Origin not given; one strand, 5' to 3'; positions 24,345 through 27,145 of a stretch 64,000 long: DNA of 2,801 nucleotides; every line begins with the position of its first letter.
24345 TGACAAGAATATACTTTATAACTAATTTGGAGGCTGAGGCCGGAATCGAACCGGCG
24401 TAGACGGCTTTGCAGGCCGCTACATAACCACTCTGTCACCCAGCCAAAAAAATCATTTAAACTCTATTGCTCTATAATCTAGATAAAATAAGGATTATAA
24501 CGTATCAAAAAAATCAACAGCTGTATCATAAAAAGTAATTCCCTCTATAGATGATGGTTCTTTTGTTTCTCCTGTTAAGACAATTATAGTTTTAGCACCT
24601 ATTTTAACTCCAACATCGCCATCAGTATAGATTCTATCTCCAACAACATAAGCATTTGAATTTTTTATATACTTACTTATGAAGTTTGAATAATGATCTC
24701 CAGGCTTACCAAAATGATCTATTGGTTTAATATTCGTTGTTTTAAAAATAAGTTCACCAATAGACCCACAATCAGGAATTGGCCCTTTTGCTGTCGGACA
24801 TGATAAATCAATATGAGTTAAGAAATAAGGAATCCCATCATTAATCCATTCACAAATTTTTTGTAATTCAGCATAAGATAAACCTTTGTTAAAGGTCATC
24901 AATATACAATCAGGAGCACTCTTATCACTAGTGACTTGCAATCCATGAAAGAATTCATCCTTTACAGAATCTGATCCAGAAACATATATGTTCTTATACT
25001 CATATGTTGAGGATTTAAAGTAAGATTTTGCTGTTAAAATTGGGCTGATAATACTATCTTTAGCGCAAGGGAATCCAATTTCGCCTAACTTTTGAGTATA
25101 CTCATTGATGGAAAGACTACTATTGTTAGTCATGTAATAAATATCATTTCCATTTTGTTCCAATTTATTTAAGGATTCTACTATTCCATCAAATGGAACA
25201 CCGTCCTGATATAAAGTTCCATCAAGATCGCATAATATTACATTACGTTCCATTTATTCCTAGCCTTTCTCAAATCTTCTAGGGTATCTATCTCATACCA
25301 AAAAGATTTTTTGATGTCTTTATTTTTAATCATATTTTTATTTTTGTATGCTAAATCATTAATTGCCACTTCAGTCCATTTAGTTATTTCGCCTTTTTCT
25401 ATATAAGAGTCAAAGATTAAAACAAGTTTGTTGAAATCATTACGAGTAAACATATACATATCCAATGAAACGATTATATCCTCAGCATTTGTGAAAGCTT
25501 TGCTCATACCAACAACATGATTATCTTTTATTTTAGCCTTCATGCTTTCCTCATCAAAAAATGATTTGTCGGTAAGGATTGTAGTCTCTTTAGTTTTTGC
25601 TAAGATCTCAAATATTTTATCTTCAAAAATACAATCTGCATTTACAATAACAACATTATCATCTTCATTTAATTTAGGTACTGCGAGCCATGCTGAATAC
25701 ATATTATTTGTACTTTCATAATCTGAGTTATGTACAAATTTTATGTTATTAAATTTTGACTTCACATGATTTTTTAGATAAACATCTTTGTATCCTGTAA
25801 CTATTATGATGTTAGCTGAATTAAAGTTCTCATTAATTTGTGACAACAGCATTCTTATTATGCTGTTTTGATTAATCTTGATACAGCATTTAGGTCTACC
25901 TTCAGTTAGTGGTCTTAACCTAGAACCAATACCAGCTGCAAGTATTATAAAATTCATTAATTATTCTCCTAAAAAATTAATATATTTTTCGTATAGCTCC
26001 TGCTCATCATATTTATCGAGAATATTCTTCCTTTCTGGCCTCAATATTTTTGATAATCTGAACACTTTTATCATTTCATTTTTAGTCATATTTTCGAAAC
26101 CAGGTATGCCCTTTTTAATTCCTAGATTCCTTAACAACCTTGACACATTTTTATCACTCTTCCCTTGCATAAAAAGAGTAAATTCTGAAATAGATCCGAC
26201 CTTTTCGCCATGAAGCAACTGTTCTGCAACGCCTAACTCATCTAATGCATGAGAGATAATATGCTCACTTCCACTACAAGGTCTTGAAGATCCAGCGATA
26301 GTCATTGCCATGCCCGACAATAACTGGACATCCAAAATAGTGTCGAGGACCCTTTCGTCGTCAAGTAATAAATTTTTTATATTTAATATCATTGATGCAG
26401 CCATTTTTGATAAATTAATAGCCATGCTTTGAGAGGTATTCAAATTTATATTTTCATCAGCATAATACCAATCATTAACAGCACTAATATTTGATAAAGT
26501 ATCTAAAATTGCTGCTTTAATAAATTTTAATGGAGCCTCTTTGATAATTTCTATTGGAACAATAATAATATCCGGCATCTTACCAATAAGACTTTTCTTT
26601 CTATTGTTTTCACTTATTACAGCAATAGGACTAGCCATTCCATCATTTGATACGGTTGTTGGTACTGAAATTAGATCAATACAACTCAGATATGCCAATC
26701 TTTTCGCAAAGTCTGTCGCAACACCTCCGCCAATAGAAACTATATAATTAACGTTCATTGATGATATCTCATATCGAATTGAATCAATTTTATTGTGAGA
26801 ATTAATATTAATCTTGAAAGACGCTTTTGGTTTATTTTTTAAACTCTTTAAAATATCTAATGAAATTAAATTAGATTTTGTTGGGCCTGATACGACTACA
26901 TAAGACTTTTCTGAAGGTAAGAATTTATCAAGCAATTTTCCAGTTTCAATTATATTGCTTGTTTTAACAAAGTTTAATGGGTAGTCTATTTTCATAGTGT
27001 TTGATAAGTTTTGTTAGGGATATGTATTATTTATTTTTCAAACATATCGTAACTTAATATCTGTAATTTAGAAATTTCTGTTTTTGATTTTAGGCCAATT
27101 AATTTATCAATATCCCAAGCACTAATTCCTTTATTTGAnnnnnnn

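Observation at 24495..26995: Complete gtp1-gtp2-gtp3-like trio (CDP-2-glycerol pathway) in a marine-type gammaproteobacterium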

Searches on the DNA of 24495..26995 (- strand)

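Call 59: search_dna_similar(query=window:24495-26995:-, collection=ecoli_genomes, mode=distant, max_evalue=0.001, max_rows=15)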
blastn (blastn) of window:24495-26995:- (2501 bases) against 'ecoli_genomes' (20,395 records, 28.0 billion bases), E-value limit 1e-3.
No match.

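Call 60: search_dna_similar(query=L001:8001-10520:+, collection=ecoli_genomes, mode=distant, max_evalue=0.001, max_rows=15)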
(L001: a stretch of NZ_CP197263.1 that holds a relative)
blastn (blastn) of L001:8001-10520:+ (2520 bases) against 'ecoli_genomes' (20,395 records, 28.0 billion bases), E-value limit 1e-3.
No match.

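Call 61: search_dna_similar(query=L027:7734-10311:+, collection=ecoli_genomes, mode=distant, max_evalue=0.001, max_rows=15)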
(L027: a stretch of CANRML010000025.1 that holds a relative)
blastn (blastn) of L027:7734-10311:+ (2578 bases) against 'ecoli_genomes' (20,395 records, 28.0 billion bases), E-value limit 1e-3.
No match.

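Call 62: search_dna_similar(query=L017:7797-10368:+, collection=ecoli_genomes, mode=distant, max_evalue=0.001, max_rows=15)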
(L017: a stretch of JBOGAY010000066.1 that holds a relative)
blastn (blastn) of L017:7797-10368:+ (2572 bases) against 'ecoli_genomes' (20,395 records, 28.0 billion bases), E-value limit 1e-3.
No match.

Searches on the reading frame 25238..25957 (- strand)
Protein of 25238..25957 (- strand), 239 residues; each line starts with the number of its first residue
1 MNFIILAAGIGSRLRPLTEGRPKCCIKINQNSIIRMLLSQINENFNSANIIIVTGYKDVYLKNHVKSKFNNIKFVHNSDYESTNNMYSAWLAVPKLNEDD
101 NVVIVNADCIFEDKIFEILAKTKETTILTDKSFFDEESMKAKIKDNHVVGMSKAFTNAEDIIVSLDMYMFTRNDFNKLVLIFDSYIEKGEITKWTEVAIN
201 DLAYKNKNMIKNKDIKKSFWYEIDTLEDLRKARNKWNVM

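Call 3: search_protein_families(library=pfam, proteins=[window:25238-25957:-], max_evalue=0.01)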
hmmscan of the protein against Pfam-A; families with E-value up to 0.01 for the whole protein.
window:25238-25957:- (239 aa): 4 families
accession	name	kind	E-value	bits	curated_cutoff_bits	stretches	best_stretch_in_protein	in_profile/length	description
PF00483.29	NTP_transferase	-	6.2e-13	49.3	21.2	1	4-126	3-128/245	Nucleotidyl transferase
PF12804.13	NTP_transf_3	-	1.1e-08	35.8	27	1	4-115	2-103/160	MobA-like NTP transferase domain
PF20202.4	DUF6564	-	1.1e-05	25.7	25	1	25-129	6-118/230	Domain of unknown function (DUF6564)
PF01128.25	IspD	-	0.00023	21.5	27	1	3-124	3-119/221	2-C-methyl-D-erythritol 4-phosphate cytidylyltransferase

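Call 4: search_protein_families(library=ncbifam, proteins=[window:25238-25957:-], max_evalue=0.01)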
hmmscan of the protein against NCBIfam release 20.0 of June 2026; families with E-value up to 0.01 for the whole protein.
window:25238-25957:- (239 aa): 26 families (the best 25 are shown)
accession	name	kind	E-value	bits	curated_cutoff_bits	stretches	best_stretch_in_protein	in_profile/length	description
TIGR03992.1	Arch_glmU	subfamily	1.7e-23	83.2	292.1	1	1-203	1-201/393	bifunctional sugar-1-phosphate nucleotidylyltransferase/acetyltransferase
NF041313.1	UDPGP_AglF_Halo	equivalog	1.1e-17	64.3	400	1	1-153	1-157/234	UTP--glucose-1-phosphate uridylyltransferase AglF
NF041135.1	IPPtranDIPPsyn_Thcocales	equivalog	4e-16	59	580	1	2-234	2-215/419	bifunctional L-myo-inositol-1-phosphate cytidylyltransferase/CDP-L-myo-inositol myo-inositolphosphotransferase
NF041173.1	Sug_nt_acttase_Thmprot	equivalog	7.6e-16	58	600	1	1-223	1-214/405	bifunctional sugar-1-phosphate nucleotidylyltransferase/acetyltransferase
NF049965.1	GlMnHpPGnyltfHddC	equivalog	1.3e-09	38.1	300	1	1-180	1-177/221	D-glycero-D-manno-heptose 1-phosphate guanosyltransferase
TIGR01208.1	rmlA_long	equivalog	1.6e-09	37.1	320.25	1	4-233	3-231/353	glucose-1-phosphate thymidylyltransferase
NF045697.1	MurNAcPUrMurU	equivalog_domain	5.5e-09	35.8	370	1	4-118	1-114/229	N-acetylmuramate alpha-1-phosphate uridylyltransferase MurU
TIGR01173.1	glmU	equivalog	2.2e-08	33.4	366.85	1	2-129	2-126/452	bifunctional UDP-N-acetylglucosamine diphosphorylase/glucosamine-1-phosphate N-acetyltransferase GlmU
TIGR02623.1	G1P_cyt_trans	equivalog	2.4e-08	33.7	300.25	1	1-79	1-73/255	glucose-1-phosphate cytidylyltransferase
NF045761.1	NAMPUrTaseMurU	equivalog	3.9e-08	33.4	250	1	1-121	1-119/226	N-acetylmuramate alpha-1-phosphate uridylyltransferase MurU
NF045665.1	NTPtran_DVU1551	equivalog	3.9e-08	32.7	315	1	4-104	4-96/359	DVU_1551 family NTP transferase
TIGR03310.1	matur_MocA_YgfJ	equivalog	8.9e-08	32.3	186.45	1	3-109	2-100/188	molybdenum cofactor cytidylyltransferase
TIGR02091.1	glgC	equivalog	1.4e-07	30.9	424.9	1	4-73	4-73/364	glucose-1-phosphate adenylyltransferase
NF002023.0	PRK00844.1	subfamily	2.3e-07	30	458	1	4-72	10-78/408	glucose-1-phosphate adenylyltransferase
NF002772.0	PRK02862.1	equivalog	9.8e-07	27.8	537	1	4-74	7-77/429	glucose-1-phosphate adenylyltransferase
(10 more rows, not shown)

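Call 11: search_solved_structures(query=window:25238-25957:-, max_evalue=0.001)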
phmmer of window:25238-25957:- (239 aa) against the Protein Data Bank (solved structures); distinct sequences matched with E-value up to 0.001: 5.
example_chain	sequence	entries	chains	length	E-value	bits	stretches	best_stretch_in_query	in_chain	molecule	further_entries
1jyk_A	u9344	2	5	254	6.5e-14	55.1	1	3-122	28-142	CTP:phosphocholine Cytidylyltransferase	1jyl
6pd1_A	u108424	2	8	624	2.4e-07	33.7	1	4-226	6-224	Nucleotidyl transferase/aminotransferase, class V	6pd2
2xme_A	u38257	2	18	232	4e-06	29.6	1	2-233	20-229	CTP-INOSITOL-1-PHOSPHATE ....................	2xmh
4mnd_A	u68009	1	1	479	4e-05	26.4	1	2-233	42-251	CTP L-myo-inositol-1-phosphate cytidylyltransferase/CDP-L-myo-inositol myo-inositolphospho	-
5z09_A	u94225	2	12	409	0.00027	23.7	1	3-132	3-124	Dual sugar-1-phosphate nucleotidylyltransferase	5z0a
